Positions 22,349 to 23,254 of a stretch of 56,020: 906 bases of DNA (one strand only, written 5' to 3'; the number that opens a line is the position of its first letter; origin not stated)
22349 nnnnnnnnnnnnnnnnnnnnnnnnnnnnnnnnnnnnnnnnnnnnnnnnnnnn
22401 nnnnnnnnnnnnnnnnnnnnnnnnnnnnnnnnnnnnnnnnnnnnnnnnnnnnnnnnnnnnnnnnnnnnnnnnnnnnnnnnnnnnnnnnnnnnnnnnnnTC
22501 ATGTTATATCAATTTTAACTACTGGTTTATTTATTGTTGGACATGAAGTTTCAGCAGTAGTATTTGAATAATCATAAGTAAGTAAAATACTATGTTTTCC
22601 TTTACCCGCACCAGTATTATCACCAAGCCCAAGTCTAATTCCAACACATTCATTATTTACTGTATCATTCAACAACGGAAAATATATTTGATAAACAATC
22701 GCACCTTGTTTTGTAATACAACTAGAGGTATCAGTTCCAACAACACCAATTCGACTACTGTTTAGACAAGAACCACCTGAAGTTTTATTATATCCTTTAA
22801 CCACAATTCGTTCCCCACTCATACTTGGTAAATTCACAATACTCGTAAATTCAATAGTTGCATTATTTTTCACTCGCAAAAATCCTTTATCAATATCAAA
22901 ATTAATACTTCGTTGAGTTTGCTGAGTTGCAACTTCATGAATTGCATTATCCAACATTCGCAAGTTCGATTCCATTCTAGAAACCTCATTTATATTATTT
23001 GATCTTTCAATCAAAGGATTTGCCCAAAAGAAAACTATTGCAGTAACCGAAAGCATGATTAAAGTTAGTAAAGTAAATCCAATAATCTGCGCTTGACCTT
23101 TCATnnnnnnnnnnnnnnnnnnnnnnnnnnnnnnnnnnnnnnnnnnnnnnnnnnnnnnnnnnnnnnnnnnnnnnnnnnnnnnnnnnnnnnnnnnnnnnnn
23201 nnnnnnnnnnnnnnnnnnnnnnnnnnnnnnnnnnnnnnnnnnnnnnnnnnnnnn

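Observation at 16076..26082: Ten-gene type IV pilus-like operon with eight heterogeneous pilin-like subunits and a split platform protein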

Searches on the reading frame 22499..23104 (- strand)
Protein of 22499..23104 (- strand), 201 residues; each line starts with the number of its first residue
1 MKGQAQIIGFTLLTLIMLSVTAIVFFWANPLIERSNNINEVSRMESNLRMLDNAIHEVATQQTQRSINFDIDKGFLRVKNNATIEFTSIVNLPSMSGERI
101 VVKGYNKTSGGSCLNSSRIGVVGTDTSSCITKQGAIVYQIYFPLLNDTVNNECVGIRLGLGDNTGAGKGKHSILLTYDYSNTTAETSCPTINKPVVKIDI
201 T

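Call 3: search_protein_families(library=pfam, proteins=[window:22499-23104:-], max_evalue=1)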
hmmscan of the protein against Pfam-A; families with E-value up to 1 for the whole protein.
window:22499-23104:- (201 aa): 1 family
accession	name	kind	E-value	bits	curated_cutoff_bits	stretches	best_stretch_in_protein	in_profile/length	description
PF23960.2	DUF7289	-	0.015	15.3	27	1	3-86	2-86/238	Family of unknown function (DUF7289)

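Call 10: search_protein_families(library=ncbifam, proteins=[window:22499-23104:-], max_evalue=0.1)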
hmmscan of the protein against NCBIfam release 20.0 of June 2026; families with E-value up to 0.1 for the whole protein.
window:22499-23104:- (201 aa): 0 families

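Call 33: search_solved_structures(query=A1, max_evalue=10)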
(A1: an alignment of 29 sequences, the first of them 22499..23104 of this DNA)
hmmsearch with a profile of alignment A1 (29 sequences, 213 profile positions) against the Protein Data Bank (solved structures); distinct sequences matched with E-value up to 10: 6.
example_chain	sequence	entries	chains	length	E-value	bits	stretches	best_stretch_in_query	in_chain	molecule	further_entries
8fk7_A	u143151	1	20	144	0.00062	22.9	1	2-86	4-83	Flagellin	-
9myg_A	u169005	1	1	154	0.51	13.4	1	2-25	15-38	Archaeal Type IV pilin N-terminal domain-containing protein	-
7uni_A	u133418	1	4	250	1.1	12.2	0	38-70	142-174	SP2-ZnPPaM designed chlorophyll dimer protein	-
7unh_A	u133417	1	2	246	1.1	12.2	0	38-70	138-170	SP2 designed chlorophyll dimer protein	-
1t9t_A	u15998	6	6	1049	1.6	11.7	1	36-124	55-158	Acriflavine resistance protein B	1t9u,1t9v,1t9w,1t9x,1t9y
3j1r_A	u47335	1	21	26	4.9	10.2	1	6-29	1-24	archaeal adhesion filament core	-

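Call 34: search_protein_families(library=pfam, alignment_id=A1, max_evalue=0.1)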
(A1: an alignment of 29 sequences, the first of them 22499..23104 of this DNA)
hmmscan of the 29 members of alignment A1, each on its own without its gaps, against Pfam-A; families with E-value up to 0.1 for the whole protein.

A. member 1, window:22499-23104:- (201 aa): 1 family
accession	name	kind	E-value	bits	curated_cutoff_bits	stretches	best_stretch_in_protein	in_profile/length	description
PF23960.2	DUF7289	-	0.015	15.3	27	1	3-86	2-86/238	Family of unknown function (DUF7289)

B. families by the number of members that match (of 29 scanned): 15 families
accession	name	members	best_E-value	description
PF23960.2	DUF7289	17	1.1e-06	Family of unknown function (DUF7289)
PF07790.16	Pilin_N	2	0.019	Archaeal Type IV pilin, N-terminal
PF23928.1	DUF7266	2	0.042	Family of unknown function (DUF7266)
PF16371.11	MetallophosN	1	0.0078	N terminal of Calcineurin-like phosphoesterase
PF07202.18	Tcp10_C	1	0.008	T-complex protein 10 C-terminus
PF10216.14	ChpXY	1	0.021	CO2 hydration protein (ChpXY)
PF19479.4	DUF6015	1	0.025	Family of unknown function (DUF6015)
PF07645.21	EGF_CA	1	0.029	Calcium-binding EGF domain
PF07244.20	POTRA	1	0.032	Surface antigen variable number repeat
PF02768.20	DNA_pol3_beta_3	1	0.038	DNA polymerase III beta subunit, C-terminal domain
PF10336.14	DUF2420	1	0.047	Protein of unknown function (DUF2420)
PF01103.29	Omp85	1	0.053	Omp85 superfamily domain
PF05115.19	PetL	1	0.058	Cytochrome B6-F complex subunit VI (PetL)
PF06199.17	Phage_tail_2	1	0.059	Phage tail tube protein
PF04890.18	DUF648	1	0.078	Family of unknown function (DUF648)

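Call 40: find_homologous_proteins(query=A1, max_evalue=0.001)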
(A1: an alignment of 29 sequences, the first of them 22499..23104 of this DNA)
Query A1 (29 sequences) (201 aa, profile of the alignment): 36 proteins with E <= 0.001 among 5419 candidates.
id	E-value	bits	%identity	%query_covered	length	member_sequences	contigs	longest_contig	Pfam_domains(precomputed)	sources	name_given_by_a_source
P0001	4.9e-43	165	94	100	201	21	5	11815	-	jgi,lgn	jgi:type II secretory pathway pseudopilin PulG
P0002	2.1e-42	163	86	100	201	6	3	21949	-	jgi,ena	-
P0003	2.6e-41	160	81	100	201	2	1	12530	-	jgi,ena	-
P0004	2.9e-39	153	54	99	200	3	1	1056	-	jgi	-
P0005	6.5e-39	152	52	100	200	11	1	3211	-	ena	-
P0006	7.4e-39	152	21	45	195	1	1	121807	-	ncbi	ncbi:hypothetical protein ACFLQ2_00770 [archaeon]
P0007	4.2e-38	149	52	100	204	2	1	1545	-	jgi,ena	-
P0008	1.4e-37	148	76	100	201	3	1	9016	-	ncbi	-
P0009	3.8e-37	146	52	100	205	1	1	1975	-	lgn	-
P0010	7.3e-37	145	20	43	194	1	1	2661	-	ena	-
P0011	9.1e-37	145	51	100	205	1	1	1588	-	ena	-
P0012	9.6e-37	145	53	100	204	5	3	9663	-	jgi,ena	-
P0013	9.8e-37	145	51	100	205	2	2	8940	-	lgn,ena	-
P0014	1.1e-36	145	22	29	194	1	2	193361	-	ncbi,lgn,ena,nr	ncbi:MAG: hypothetical protein KAW41_04700 [Candidatus Diapherotrites archaeon]|nr:hypothetical prot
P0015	1.5e-36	144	51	100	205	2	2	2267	-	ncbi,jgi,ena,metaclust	metaclust:\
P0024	1.0e-30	125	44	100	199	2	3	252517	PF23960.3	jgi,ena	jgi:hypothetical protein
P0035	2.4e-13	68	22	77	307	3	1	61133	PF23960.3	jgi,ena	-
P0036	3.3e-13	68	23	53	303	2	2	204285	PF23960.3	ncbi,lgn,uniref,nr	ncbi:hypothetical protein [Candidatus Borrarchaeum sp.]|uniref:hypothetical protein n=1 Tax=Candidat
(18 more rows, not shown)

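Call 42: find_encoding_contigs(protein=P0036, flank=8000, max_places=2)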
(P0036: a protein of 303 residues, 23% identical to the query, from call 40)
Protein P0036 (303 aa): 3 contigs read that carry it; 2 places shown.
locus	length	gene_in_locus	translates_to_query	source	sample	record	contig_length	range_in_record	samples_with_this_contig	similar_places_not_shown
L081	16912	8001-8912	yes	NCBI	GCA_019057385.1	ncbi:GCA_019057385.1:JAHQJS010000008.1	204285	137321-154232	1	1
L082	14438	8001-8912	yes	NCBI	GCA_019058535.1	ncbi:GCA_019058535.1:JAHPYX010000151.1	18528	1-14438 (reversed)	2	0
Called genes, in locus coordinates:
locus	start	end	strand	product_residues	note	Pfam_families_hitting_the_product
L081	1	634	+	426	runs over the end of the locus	PF16575:CLP1_P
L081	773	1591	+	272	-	PF01478:Peptidase_A24, PF06847:Arc_PepC_II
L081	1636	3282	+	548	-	PF00437:T2SSE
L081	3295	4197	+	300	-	PF00482:T2SSF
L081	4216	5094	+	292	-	PF00482:T2SSF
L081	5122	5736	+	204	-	-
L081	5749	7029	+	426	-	-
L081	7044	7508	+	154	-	PF23959:DUF7288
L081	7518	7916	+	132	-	-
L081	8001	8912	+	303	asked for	PF23960:DUF7289 (weak)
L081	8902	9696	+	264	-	PF23960:DUF7289 (weak)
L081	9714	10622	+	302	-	-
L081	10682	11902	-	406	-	PF04101:Glyco_tran_28_C, PF06722:EryCIII-like_C (weak)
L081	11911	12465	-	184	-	PF01871:AMMECR1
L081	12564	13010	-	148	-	PF01927:Mut7-C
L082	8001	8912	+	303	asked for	PF23960:DUF7289 (weak)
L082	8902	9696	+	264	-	PF23960:DUF7289 (weak)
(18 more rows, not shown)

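Call 43: find_encoding_contigs(protein=P0035, flank=8000, max_places=2)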
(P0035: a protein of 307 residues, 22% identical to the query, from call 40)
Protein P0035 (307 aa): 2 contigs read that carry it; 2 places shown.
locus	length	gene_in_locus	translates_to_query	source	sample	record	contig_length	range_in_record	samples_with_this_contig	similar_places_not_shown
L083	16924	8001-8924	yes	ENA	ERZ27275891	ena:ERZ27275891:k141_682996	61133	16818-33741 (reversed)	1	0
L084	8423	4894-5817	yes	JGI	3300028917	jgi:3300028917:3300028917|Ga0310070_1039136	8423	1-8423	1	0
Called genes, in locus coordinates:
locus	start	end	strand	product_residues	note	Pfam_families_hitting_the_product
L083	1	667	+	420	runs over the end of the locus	PF16575:CLP1_P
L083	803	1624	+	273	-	PF01478:Peptidase_A24, PF06847:Arc_PepC_II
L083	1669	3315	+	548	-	PF00437:T2SSE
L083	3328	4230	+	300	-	PF00482:T2SSF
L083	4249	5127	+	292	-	PF00482:T2SSF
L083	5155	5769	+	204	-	-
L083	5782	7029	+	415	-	-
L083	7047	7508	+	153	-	PF23959:DUF7288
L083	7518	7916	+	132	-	-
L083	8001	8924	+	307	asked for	PF23960:DUF7289 (weak)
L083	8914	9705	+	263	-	PF23960:DUF7289 (weak)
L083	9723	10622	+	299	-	-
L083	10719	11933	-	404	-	PF13528:Glyco_trans_1_3 (faint), PF00201:UDPGT (weak), PF04101:Glyco_tran_28_C, PF06722:EryCIII-like_C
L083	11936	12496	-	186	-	PF01871:AMMECR1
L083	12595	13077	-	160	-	PF01927:Mut7-C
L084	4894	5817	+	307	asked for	PF23960:DUF7289 (weak)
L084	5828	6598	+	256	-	PF23960:DUF7289 (weak)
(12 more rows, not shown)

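Call 58: find_encoding_contigs(protein=P0024, flank=9000, max_places=1)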
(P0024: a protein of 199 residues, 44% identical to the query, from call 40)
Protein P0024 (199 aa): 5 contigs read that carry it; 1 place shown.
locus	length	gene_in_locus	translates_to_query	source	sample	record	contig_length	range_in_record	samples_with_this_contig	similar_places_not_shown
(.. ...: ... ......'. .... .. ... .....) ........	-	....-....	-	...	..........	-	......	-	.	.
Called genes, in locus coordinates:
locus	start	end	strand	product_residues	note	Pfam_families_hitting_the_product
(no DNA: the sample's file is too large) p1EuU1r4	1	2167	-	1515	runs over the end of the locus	PF13948:DUF4215 (weak)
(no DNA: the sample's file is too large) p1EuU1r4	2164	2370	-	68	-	PF04014:MazE_antitoxin (weak)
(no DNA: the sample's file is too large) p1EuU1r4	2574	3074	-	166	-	-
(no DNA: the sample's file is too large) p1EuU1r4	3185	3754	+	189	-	PF01917:Flagellin_arch-type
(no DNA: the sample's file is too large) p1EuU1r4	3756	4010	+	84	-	-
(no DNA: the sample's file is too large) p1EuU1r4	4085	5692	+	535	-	PF00118:Cpn60_TCP1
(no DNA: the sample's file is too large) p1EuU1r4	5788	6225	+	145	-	PF12128:DUF3584 (weak)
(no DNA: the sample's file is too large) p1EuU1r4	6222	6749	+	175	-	PF01917:Flagellin_arch-type (weak)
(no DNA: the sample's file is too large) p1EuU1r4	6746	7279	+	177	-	-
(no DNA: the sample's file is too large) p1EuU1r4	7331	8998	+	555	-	PF25852:DUF6242_C (faint)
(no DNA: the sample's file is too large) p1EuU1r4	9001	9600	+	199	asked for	PF23960:DUF7289 (weak)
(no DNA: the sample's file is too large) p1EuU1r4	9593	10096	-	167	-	PF13302:Acetyltransf_3, PF13420:Acetyltransf_4, PF00583:Acetyltransf_1, PF13673:Acetyltransf_10, PF13508:Acetyltransf_7, PF08445:FR47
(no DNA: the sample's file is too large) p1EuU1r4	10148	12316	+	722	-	PF04851:ResIII, PF00270:DEAD, PF22527:DEXQc_Suv3 (weak), PF00271:Helicase_C, PF21280:Helicase_dom4_arc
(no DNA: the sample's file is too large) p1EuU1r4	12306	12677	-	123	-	-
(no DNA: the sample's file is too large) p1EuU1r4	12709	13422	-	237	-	PF01135:PCMT, PF08704:GCD14, PF00398:RrnaAD (weak), PF13847:Methyltransf_31, PF13649:Methyltransf_25 (weak)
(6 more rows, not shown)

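Call 59: find_encoding_contigs(protein=P0014, flank=9000, max_places=1)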
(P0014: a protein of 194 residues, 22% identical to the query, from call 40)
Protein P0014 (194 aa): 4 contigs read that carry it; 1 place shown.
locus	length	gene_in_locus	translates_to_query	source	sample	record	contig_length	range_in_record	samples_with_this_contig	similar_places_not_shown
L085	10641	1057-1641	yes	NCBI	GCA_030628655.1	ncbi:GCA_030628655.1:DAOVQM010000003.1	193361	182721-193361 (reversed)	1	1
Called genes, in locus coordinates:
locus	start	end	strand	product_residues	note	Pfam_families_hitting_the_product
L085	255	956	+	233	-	PF00535:Glycos_transf_2, PF13506:Glyco_transf_21, PF13641:Glyco_tranf_2_3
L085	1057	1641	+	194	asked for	-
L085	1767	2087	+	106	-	-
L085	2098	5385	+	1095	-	PF00437:T2SSE, PF14890:Intein_splicing, PF14528:LAGLIDADG_3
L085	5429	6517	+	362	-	-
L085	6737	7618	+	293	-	PF00482:T2SSF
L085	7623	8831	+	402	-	PF00482:T2SSF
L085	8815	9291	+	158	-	-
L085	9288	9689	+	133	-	-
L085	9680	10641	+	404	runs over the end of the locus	-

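Call 61: predict_structure(alignment_id=A4)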
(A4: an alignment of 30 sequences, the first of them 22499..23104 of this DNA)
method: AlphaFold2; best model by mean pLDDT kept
length: 201 residues; sequences in the alignment: 30
mean_pLDDT: 66.1   pTM: 0.54
mean pLDDT of the five models: 66.1, 61.9, 60.2, 56.0, 52.9
residues with pLDDT >= 90: 9; 70-90: 86; 50-70: 63; < 50: 43
segments of 3 or more residues with pLDDT < 50: 92-134
pLDDT, mean of each block of 10 residues (from residue 1): 77 92 79 66 74 82 85 69 63 40 32 36 37 53 64 72 73 84 65 79 76
secondary structure, 60 per line:
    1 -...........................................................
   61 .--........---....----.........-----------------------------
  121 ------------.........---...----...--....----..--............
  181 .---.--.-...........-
elements in order: H2-61 E64-71 E75-78 E83-91 E133-141 E145-147 E152-154 E157-160 E169-181 E190-200

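Call 66: fold_search(model_id=the predicted structure, library=pdb)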
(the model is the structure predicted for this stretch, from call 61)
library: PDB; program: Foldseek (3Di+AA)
matches with E <= 10: 444; with E <= 0.001: 0
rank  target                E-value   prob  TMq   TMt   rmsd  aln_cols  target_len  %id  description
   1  9dei_F                1.0e-01  0.23  0.18  0.25  11.1       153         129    7  Trypanosoma brucei mitochondrial RNA-editing catalytic complex 1, U-deletion (RECC1) (released 2026-01-21)
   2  4dni                  1.9e-01  0.16  0.18  0.15  11.5       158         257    8  Structure of Editosome protein (released 2012-12-26)
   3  3k81_C                2.3e-01  0.13  0.17  0.29  12.0       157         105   10  Structure of the central interaction protein from the Trypanosoma brucei editosome in complex with single domain antib (released 2010-11-17)
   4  9dei_O                2.3e-01  0.12  0.17  0.17  12.5       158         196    9  Trypanosoma brucei mitochondrial RNA-editing catalytic complex 1, U-deletion (RECC1) (released 2026-01-21)
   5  6cqo_D                2.4e-01  0.13  0.17  0.28  10.5       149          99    9  Crystal Structure of mitochondrial single-stranded DNA binding proteins from S. cerevisiae (SeMet Labeled), Rim1 (Form (released 2018-05-30)
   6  2g3d_B                2.6e-01  0.05  0.13  0.14  15.3       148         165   11  Structure of S65G Y66A GFP variant after spontaneous peptide hydrolysis (released 2006-04-18)
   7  1sru_C                2.9e-01  0.11  0.16  0.27  10.5       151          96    7  Crystal structure of full length E. coli SSB protein (released 2004-08-03)
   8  7r81_Y2               3.3e-01  0.07  0.14  0.18  19.2       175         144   11  Structure of the translating Neurospora crassa ribosome arrested by cycloheximide (released 2021-12-01)
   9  4dam_K                4.1e-01  0.08  0.15  0.24  12.1       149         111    7  Crystal structure of small single-stranded DNA-binding protein from Streptomyces coelicolor (released 2013-01-16)
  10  4dam_A                4.1e-01  0.07  0.15  0.22  12.6       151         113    7  Crystal structure of small single-stranded DNA-binding protein from Streptomyces coelicolor (released 2013-01-16)
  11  3j80_X                4.7e-01  0.05  0.13  0.17  19.3       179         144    9  CryoEM structure of 40S-eIF1-eIF1A preinitiation complex (released 2014-11-05)
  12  5gqo_B                4.9e-01  0.08  0.14  0.24  12.7       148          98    9  Structure of the second Single Stranded DNA Binding protein (SSBb) from Mycobacterium smegmatis (released 2016-10-12)
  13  2g5z_B                5.2e-01  0.04  0.13  0.15  15.9       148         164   12  Structure of S65G Y66S GFP variant after spontaneous peptide hydrolysis and decarboxylation (released 2006-04-18)
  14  3w1z_D                5.2e-01  0.03  0.11  0.15  15.2       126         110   17  Heat shock protein 16.0 from Schizosaccharomyces pombe (released 2013-03-13)
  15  9mhm_A                5.2e-01  0.03  0.11  0.10  11.9       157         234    9  The structure of Zcp with copper bound (released 2025-12-17)
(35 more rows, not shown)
